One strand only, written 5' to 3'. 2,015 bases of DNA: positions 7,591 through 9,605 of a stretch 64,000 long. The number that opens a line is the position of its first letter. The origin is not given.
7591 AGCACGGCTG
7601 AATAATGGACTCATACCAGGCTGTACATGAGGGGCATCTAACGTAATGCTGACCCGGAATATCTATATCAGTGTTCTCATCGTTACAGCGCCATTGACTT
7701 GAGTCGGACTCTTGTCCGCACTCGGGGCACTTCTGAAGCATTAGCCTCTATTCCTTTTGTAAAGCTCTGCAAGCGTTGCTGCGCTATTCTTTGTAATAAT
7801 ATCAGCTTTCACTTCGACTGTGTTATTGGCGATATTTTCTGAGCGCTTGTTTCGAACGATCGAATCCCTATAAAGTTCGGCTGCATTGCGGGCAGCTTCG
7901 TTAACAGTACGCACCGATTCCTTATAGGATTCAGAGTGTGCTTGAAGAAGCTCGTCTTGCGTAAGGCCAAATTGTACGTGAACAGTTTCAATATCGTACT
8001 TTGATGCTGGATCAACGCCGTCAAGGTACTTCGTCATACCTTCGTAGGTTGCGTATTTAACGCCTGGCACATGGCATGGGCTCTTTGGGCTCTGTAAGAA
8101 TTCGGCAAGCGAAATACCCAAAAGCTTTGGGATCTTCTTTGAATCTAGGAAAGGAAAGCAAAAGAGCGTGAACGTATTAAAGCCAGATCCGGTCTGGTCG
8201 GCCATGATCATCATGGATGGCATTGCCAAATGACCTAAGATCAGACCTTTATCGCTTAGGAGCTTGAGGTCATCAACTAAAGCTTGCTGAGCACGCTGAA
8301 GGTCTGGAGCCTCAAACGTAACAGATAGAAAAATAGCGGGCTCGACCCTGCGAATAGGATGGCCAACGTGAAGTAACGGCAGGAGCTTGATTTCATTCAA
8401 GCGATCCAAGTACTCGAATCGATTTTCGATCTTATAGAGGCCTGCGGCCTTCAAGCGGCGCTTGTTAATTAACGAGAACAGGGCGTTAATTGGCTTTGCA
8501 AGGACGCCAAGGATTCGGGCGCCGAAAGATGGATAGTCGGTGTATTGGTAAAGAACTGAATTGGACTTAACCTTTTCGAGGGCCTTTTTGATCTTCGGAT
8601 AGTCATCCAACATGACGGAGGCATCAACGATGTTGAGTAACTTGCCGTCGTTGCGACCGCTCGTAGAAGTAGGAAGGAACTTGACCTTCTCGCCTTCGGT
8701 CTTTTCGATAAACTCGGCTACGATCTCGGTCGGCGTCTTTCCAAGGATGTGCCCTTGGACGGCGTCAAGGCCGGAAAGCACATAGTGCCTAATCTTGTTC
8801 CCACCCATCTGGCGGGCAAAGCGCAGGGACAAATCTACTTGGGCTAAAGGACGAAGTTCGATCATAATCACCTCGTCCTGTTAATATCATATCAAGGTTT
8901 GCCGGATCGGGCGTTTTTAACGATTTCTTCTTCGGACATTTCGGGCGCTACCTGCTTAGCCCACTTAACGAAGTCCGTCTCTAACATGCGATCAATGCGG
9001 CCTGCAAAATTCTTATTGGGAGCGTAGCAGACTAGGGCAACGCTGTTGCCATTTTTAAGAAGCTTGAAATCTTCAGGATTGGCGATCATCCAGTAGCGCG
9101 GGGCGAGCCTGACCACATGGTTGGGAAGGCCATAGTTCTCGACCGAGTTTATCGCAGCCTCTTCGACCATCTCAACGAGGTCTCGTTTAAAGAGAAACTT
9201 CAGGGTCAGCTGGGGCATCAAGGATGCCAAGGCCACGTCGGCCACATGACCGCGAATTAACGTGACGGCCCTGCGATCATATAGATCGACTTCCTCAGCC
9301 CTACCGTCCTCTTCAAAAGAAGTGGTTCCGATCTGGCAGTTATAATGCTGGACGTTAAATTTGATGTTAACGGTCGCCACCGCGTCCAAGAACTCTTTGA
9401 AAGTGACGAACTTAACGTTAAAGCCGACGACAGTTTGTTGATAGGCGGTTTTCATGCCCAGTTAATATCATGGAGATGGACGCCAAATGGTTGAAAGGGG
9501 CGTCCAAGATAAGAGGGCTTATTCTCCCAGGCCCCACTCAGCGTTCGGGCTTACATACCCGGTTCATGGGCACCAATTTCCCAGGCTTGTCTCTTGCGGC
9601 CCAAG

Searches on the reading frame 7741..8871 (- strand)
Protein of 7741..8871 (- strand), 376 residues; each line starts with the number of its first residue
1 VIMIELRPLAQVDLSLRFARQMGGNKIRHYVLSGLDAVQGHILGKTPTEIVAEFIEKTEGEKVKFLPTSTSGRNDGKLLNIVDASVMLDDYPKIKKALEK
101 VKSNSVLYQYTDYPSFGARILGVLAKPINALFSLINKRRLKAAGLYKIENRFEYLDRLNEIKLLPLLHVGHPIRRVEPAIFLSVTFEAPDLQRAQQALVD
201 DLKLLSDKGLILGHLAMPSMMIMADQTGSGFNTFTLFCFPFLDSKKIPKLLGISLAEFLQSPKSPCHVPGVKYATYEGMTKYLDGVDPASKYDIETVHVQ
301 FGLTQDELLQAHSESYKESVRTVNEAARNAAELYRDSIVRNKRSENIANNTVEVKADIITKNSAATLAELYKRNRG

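Call 12: search_protein_families(library=pfam, proteins=[window:7741-8871:-])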
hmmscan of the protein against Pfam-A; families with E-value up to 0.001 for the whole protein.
window:7741-8871:- (376 aa): 0 families

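Call 14: search_protein_families(library=phrogs, proteins=[window:7741-8871:-], max_evalue=0.01)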
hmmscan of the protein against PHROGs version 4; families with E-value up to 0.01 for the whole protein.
window:7741-8871:- (376 aa): 0 families

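Call 30: search_dna_similar(query=window:7741-8871:-, collection=phages, mode=protein, max_rows=15, max_evalue=0.001)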
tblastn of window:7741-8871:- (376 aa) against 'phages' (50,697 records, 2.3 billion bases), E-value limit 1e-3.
No match.

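Call 48: search_protein_families(library=pfam, proteins=[window:7741-8871:-], max_evalue=5)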
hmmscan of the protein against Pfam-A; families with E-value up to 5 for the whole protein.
window:7741-8871:- (376 aa): 0 families

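Call 55: search_solved_structures(query=window:7741-8871:-, max_evalue=10)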
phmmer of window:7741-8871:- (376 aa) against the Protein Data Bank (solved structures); distinct sequences matched with E-value up to 10: 1.
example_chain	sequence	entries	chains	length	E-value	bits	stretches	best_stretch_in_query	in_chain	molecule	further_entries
4yy2_A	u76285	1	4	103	4.3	9.6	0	41-79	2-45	dTor_3x33L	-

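Call 62: predict_structure(protein=window:7741-8871:-)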
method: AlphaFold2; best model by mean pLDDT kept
length: 376 residues; sequences in the alignment: 1
mean_pLDDT: 37.8   pTM: 0.28
mean pLDDT of the five models: 37.8, 31.0, 30.1, 29.9, 29.9
residues with pLDDT >= 90: 0; 70-90: 0; 50-70: 46; < 50: 330
segments of 3 or more residues with pLDDT < 50: 1-48, 60-91, 102-134, 143-185, 205-376
pLDDT, mean of each block of 10 residues (from residue 1): 35 27 32 34 43 55 40 29 37 58 37 31 37 49 46 35 31 32 48 54 46 34 40 43 33 33 30 28 33 30 36 38 42 40 36 32 37 35
secondary structure, 60 per line:
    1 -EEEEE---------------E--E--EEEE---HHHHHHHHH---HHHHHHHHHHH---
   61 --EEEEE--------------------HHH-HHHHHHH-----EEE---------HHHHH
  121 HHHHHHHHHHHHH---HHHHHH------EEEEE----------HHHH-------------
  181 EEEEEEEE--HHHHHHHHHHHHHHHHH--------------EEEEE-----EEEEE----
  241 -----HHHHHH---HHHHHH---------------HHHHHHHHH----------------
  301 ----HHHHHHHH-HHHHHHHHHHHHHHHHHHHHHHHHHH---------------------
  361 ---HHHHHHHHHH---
elements in order: E2-6 E28-31 H35-43 H47-57 E63-67 H92-98 E104-106 H116-133 H137-142 E149-153 H164-167 E181-188 H191-207 E222-226 E232-236 H246-251 H255-260 H276-284 H305-312 H314-339 H364-373

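Call 63: search_protein_representatives(protein=window:7741-8871:-)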
Query: 376 residues. Proteins with E-value up to 0.001 (for the whole library): 121; up to 1e-10: 105; up to 1e-30: 62. The best 121 are listed.
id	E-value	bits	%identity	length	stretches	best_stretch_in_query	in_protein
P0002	2.3e-187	638.7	79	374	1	3-376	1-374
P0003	1.2e-66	241.6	43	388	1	3-375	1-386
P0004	6.3e-65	236.0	40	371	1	3-374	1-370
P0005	1.6e-63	231.5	42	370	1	3-364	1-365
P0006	2.7e-57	210.9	38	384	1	3-370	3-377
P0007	1.9e-56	208.1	46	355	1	4-328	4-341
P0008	5.8e-55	203.3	40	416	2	148-356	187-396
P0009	1.2e-52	195.7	40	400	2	148-364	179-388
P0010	1.4e-50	188.8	40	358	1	4-334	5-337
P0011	1.6e-50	188.6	37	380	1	4-374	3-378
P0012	1.3e-49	185.6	39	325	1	3-312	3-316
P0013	8.7e-49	183.0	40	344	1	3-330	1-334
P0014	5.3e-47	177.1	38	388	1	3-374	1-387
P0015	5.2e-46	173.8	35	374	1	3-348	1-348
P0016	1.3e-45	172.5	38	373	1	3-355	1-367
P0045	3.4e-35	138.3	35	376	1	4-329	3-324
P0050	1.3e-34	136.3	35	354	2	155-332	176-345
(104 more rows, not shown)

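Call 64: find_homologous_proteins(query=window:7741-8871:-)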
Query window:7741-8871:- (376 aa): 13 proteins with E <= 0.001 among 8000 candidates.
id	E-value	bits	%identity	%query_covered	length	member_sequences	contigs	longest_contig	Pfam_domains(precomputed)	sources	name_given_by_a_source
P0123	6.3e-243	823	100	99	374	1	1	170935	-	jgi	jgi:hypothetical protein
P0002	7.4e-187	639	79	99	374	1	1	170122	-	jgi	jgi:hypothetical protein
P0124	1.2e-68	250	41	99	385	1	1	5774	-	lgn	-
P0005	4.9e-63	232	41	96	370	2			-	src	-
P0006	8.6e-57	211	37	99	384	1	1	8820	-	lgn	-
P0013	2.7e-48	183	37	86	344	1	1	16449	-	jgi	jgi:hypothetical protein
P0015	1.6e-45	174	36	86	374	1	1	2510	-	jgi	jgi:hypothetical protein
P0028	4.6e-39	153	34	87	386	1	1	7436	-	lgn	-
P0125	1.3e-37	148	35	86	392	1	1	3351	-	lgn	-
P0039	4.1e-36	143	33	87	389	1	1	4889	-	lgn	-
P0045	1.1e-34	138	33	86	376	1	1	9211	-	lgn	-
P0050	4.2e-34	136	32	87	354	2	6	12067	-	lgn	-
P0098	3.1e-13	68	27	86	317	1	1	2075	-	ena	-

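Call 65: find_encoding_contigs(protein=P0013, flank=10000, max_places=3)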
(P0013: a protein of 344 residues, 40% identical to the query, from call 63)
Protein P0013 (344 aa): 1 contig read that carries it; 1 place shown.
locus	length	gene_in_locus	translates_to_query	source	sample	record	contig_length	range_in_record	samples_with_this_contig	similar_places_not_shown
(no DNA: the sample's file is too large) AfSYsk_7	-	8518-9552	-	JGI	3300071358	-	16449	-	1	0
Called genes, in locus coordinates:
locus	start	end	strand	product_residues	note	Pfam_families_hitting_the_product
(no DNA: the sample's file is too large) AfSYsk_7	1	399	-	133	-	?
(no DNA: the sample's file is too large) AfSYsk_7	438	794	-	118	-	PF22653:DUF7007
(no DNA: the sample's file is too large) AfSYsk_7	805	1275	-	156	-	-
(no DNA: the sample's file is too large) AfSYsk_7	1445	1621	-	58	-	-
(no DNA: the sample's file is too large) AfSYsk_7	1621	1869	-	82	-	-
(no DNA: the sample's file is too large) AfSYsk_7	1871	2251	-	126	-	PF23790:Kyano_Gp96 (weak)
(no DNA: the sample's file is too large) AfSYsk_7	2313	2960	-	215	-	-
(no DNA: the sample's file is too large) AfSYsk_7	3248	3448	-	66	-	-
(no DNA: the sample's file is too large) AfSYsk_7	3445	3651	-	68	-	-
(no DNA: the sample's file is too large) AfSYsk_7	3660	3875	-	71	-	-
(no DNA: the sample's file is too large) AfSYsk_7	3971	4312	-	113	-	-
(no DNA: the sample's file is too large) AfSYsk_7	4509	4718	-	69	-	-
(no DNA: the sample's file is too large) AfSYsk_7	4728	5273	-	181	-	-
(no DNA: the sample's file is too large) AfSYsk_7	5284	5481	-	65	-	-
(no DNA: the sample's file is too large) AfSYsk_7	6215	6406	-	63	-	-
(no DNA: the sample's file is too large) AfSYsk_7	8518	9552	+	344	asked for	-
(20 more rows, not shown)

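Call 66: find_encoding_contigs(protein=P0050, flank=10000, max_places=3)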
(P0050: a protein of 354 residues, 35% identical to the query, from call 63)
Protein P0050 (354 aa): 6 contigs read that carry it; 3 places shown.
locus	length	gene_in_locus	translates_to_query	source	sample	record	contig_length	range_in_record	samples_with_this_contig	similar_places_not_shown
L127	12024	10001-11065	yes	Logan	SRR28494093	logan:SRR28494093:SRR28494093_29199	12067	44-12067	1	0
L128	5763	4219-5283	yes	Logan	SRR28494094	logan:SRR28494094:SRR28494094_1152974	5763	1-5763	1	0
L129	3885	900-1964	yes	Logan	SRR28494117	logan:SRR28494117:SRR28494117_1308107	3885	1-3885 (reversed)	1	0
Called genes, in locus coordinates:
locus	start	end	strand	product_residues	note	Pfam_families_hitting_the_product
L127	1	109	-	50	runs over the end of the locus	?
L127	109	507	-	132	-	-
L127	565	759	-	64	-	-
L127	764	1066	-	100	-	-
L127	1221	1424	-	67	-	-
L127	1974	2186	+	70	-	-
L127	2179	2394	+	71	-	-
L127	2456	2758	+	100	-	-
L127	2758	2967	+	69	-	-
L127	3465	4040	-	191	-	PF00239:Resolvase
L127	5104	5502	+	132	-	PF14279:HNH_5 (faint), PF01844:HNH (weak)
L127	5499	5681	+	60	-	-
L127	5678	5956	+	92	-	-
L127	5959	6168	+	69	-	-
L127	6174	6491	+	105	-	-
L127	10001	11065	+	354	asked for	-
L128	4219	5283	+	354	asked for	-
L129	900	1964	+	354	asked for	-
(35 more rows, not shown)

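Call 67: find_encoding_contigs(protein=P0045, flank=10000, max_places=3)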
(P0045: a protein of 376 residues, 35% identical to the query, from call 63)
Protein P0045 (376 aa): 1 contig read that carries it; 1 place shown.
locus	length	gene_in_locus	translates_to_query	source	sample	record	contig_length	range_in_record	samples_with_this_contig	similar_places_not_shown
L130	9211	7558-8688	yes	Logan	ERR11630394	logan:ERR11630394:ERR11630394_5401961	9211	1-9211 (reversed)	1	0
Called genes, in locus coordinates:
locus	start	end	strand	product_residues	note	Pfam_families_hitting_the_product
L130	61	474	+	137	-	-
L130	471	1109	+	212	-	PF03232:COQ7 (faint)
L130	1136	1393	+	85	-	-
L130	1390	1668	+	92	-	-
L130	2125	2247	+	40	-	-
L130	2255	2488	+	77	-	-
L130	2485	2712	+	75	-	-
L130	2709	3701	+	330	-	PF00294:PfkB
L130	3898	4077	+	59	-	-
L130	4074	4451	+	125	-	-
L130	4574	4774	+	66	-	-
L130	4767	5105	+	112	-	-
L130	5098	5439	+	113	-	-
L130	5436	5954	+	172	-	-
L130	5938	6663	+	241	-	-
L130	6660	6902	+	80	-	-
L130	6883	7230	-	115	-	-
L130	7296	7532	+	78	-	-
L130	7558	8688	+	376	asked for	-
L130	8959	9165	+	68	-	PF02954:HTH_8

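Call 70: find_related_loci(query=A2, collection=viral_contigs, flank=10000)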
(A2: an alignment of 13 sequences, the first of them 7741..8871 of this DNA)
Query A2 (376 aa) in viral_contigs; peptide patterns used: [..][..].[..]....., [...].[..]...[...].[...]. (x = any residue, [..] = any of these).
296 stretches matched a pattern; 4 encode a relative of the query (tblastn E <= 1e-3); 4 distinct loci.
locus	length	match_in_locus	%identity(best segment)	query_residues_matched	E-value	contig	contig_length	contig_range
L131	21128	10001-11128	78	1-376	0e+0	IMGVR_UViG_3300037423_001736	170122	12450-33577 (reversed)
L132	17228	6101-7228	40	3-374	3e-71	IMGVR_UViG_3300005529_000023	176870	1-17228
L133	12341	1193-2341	37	1-372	5e-62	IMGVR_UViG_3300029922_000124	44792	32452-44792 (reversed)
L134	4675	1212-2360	36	1-372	6e-61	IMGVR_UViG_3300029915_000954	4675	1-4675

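Call 76: find_related_loci(query=A2, collection=metagenome_contigs, flank=10000)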
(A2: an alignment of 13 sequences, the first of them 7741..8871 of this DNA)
Query A2 (376 aa) in metagenome_contigs; peptide patterns used: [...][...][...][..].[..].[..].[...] (x = any residue, [..] = any of these).
125 stretches matched a pattern; 3 encode a relative of the query (tblastn E <= 1e-3); 3 distinct loci.
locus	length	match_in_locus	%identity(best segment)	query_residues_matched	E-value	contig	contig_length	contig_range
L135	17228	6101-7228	40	3-374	1e-71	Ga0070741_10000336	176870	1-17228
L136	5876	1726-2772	32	3-351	3e-45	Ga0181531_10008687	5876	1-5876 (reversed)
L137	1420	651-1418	32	3-246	1e-32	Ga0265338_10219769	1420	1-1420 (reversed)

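Call 77: predict_structure(alignment_id=A2)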
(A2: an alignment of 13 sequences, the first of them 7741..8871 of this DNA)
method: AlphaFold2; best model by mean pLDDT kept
length: 376 residues; sequences in the alignment: 13
mean_pLDDT: 79.8   pTM: 0.62
mean pLDDT of the five models: 79.8, 79.5, 79.4, 77.0, 75.9
residues with pLDDT >= 90: 111; 70-90: 186; 50-70: 58; < 50: 21
segments of 3 or more residues with pLDDT < 50: 70-77, 369-376
pLDDT, mean of each block of 10 residues (from residue 1): 86 86 91 86 86 91 80 50 91 96 90 77 80 85 82 79 72 82 92 96 94 95 84 92 85 76 64 88 88 89 67 73 75 66 58 56 50 41
secondary structure, 60 per line:
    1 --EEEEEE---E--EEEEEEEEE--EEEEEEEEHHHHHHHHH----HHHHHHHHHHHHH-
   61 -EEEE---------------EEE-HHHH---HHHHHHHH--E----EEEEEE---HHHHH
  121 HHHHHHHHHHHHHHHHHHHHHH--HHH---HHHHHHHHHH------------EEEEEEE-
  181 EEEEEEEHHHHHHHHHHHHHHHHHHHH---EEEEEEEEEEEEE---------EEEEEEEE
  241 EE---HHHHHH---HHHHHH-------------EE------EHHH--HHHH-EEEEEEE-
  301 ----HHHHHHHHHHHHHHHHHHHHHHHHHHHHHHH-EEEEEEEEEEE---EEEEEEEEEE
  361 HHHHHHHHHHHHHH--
elements in order: E3-8 E15-23 E26-33 H34-42 H47-59 E62-65 E81-83 H85-88 H92-99 E107-112 H116-142 H151-160 E173-179 E181-187 H188-207 E211-223 E233-242 H246-251 H255-260 H288-291 E293-299 H305-335 E337-347 E351-360 H361-374

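Call 78: find_encoding_contigs(protein=P0006, flank=10000, max_places=3)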
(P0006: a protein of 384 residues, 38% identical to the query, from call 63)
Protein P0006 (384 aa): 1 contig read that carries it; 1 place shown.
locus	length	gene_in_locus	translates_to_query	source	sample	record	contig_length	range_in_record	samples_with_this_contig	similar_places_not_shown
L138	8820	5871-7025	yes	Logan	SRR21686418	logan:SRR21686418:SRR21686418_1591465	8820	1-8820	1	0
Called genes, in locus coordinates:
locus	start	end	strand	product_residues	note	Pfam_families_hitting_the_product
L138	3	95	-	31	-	?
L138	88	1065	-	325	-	PF00149:Metallophos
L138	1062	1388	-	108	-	-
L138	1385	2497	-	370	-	-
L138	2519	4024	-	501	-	PF00270:DEAD (weak), PF04851:ResIII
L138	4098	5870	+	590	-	PF00118:Cpn60_TCP1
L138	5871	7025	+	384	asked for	-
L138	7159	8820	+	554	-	?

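Call 79: find_encoding_contigs(protein=P0124, flank=10000, max_places=3)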
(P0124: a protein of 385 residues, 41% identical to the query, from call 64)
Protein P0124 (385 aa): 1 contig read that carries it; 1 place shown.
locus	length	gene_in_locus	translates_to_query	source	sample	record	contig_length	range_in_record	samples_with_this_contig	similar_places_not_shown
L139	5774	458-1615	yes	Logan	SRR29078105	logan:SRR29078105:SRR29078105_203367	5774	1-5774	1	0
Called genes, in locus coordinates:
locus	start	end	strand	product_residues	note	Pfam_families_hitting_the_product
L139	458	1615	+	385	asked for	-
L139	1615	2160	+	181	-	PF01844:HNH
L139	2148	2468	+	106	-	-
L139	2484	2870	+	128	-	-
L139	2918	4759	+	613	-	PF01145:Band_7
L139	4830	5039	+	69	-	-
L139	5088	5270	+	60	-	-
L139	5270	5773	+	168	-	?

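Call 81: fold_search(model_id=the predicted structure, library=pdb)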
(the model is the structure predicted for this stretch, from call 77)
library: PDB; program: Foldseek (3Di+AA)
matches with E <= 10: 285; with E <= 0.001: 0
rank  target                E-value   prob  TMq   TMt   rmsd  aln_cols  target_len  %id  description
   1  5fii_C                2.2e-01  0.30  0.11  0.41   8.0        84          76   19  Structure of a human aspartate kinase, chorismate mutase and TyrA domain. (released 2016-03-30)
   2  5inw_A                2.7e-01  0.04  0.06  0.07  22.3       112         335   14  Structure of reaction loop cleaved lamprey angiotensinogen (released 2016-10-05)
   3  3owq_B                4.4e-01  0.05  0.12  0.17  25.9       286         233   10  X-Ray Structure of Lin1025 protein from Listeria innocua, Northeast Structural Genomics Consortium Target LkR164 (released 2010-10-20)
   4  9e65_A                5.6e-01  0.08  0.12  0.14   9.6       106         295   12  Cryo-EM structure of mechanosensitive channel YnaI A155V mutant in conformation 1 (released 2025-08-27)
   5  9i2d_CR               6.2e-01  0.02  0.08  0.07  26.7       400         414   12  NMT1-NAC bound human RNC with 10 amino acid ARF1-linker (released 2026-02-04)
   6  3j80_U                7.0e-01  0.15  0.13  0.35   8.1        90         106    7  CryoEM structure of 40S-eIF1-eIF1A preinitiation complex (released 2014-11-05)
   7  7qri_MODEL_1_A        7.5e-01  0.13  0.13  0.35   9.9        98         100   10  Regulatory domain dimer of tryptophan hydroxylase 2 in complex with L-Phe (released 2023-05-03)
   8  6urt_A                7.9e-01  0.05  0.11  0.12  13.0       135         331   13  Extended Sensor Paddles with Bound Lipids Revealed in Mechanosensitive Channel YnaI (released 2020-10-28)
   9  4v88_CH               1.0e+00  0.06  0.09  0.15  20.7       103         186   12  The structure of the eukaryotic ribosome at 3.0 A resolution. (released 2014-07-09)
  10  7dlu_A                1.1e+00  0.09  0.12  0.16  10.9        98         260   14  Mechanosensitive channel MscS K180R mutant (released 2022-03-02)
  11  2vfr                  1.1e+00  0.09  0.13  0.12  13.7       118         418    9  Alditol Oxidase from Streptomyces coelicolor A3(2): Native Enzyme (released 2008-01-08)
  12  7z45_C                1.2e+00  0.09  0.14  0.15  15.2       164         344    5  Central part (C10) of bacteriophage SU10 capsid (released 2022-08-24)
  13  6pwo_A                1.2e+00  0.05  0.12  0.16  18.5       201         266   13  MscS DDM (released 2020-01-08)
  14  6kga_A                1.2e+00  0.02  0.08  0.07  20.9        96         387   10  Structure of Ovalbumin from Emu (Dromaius novaehollandiae) (released 2019-07-24)
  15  2wve_A                1.3e+00  0.09  0.13  0.30  16.4       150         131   13  Structural and mechanistic insights into Helicobacter pylori NikR function (released 2010-01-19)
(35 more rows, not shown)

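Call 98: find_related_loci(query=A2, collection=genome_contigs, flank=8000)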
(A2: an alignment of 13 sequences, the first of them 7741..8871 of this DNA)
Query A2 (376 aa) in genome_contigs; peptide patterns used: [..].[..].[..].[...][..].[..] (x = any residue, [..] = any of these).
10 stretches matched a pattern, but none encodes a relative of the query by tblastn (E <= 1e-3).

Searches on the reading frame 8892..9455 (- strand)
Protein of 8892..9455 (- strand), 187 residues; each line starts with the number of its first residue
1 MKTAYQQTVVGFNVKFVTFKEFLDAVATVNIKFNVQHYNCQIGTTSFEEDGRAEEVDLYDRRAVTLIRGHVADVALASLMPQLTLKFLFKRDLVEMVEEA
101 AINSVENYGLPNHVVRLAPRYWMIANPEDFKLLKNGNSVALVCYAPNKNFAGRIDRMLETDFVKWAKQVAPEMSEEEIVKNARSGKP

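Call 14: search_protein_families(library=phrogs, proteins=[window:8892-9455:-], max_evalue=0.01)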
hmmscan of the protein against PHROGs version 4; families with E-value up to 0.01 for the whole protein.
window:8892-9455:- (187 aa): 0 families

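Call 16: find_related_loci(query=window:8892-9455:-, collection=viral_contigs, flank=6000)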
Query window:8892-9455:- (187 aa) in viral_contigs; peptide patterns used: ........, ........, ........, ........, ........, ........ (x = any residue, [..] = any of these).
15 stretches matched a pattern; 1 encode a relative of the query (tblastn E <= 1e-3); 1 distinct loci.
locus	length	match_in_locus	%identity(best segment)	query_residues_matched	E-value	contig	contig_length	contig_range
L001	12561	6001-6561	97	1-187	3e-125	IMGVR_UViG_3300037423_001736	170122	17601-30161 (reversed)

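Call 28: search_protein_families(library=pfam, proteins=[window:8892-9455:-], max_evalue=0.01)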
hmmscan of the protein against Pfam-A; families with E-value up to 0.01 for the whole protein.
window:8892-9455:- (187 aa): 0 families

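Call 42: find_homologous_proteins(query=window:8892-9455:-)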
Query window:8892-9455:- (187 aa): 1 proteins with E <= 0.001 among 139 candidates.
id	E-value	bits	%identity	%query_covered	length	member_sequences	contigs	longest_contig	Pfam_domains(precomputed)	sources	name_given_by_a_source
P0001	2.8e-115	400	97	100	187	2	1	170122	-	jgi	jgi:hypothetical protein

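Call 48: search_protein_families(library=pfam, proteins=[window:8892-9455:-], max_evalue=5)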
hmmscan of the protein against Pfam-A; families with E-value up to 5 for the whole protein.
window:8892-9455:- (187 aa): 1 family
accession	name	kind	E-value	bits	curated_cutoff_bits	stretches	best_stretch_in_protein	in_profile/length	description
PF23063.1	CUB_M02D8_5_4th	-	0.13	13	30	1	3-36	68-101/123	M02D8_5-like, fourth CUB domain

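Call 56: search_solved_structures(query=window:8892-9455:-, max_evalue=10)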
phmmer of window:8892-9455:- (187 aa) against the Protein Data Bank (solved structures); distinct sequences matched with E-value up to 10: 3.
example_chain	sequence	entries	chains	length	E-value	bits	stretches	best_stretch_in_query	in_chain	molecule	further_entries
5fzr_A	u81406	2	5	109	0.051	16.5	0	48-79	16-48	DESIGNED TPR PROTEIN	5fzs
5fzq_A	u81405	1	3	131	0.08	15.9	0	49-100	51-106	DESIGNED TPR PROTEIN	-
2jxp_A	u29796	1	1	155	1.3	11.9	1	44-102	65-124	Putative lipoprotein B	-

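Call 59: find_encoding_contigs(protein=P0001, flank=10000, max_places=4)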
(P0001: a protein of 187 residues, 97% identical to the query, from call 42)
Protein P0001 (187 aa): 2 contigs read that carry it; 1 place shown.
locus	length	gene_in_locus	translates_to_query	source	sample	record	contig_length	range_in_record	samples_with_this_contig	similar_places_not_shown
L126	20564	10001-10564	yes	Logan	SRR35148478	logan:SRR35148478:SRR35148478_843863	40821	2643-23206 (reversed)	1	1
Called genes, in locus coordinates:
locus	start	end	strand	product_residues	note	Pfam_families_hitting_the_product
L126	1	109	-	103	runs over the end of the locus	-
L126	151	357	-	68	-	-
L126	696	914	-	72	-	-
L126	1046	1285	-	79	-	-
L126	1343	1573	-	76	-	-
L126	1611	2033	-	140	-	-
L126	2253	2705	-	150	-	-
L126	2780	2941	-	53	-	-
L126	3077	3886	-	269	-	PF17338:GP88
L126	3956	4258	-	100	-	-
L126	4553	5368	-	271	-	PF06067:DUF932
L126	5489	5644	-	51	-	-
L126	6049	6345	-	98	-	-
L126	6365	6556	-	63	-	-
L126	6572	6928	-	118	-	-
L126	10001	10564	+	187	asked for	-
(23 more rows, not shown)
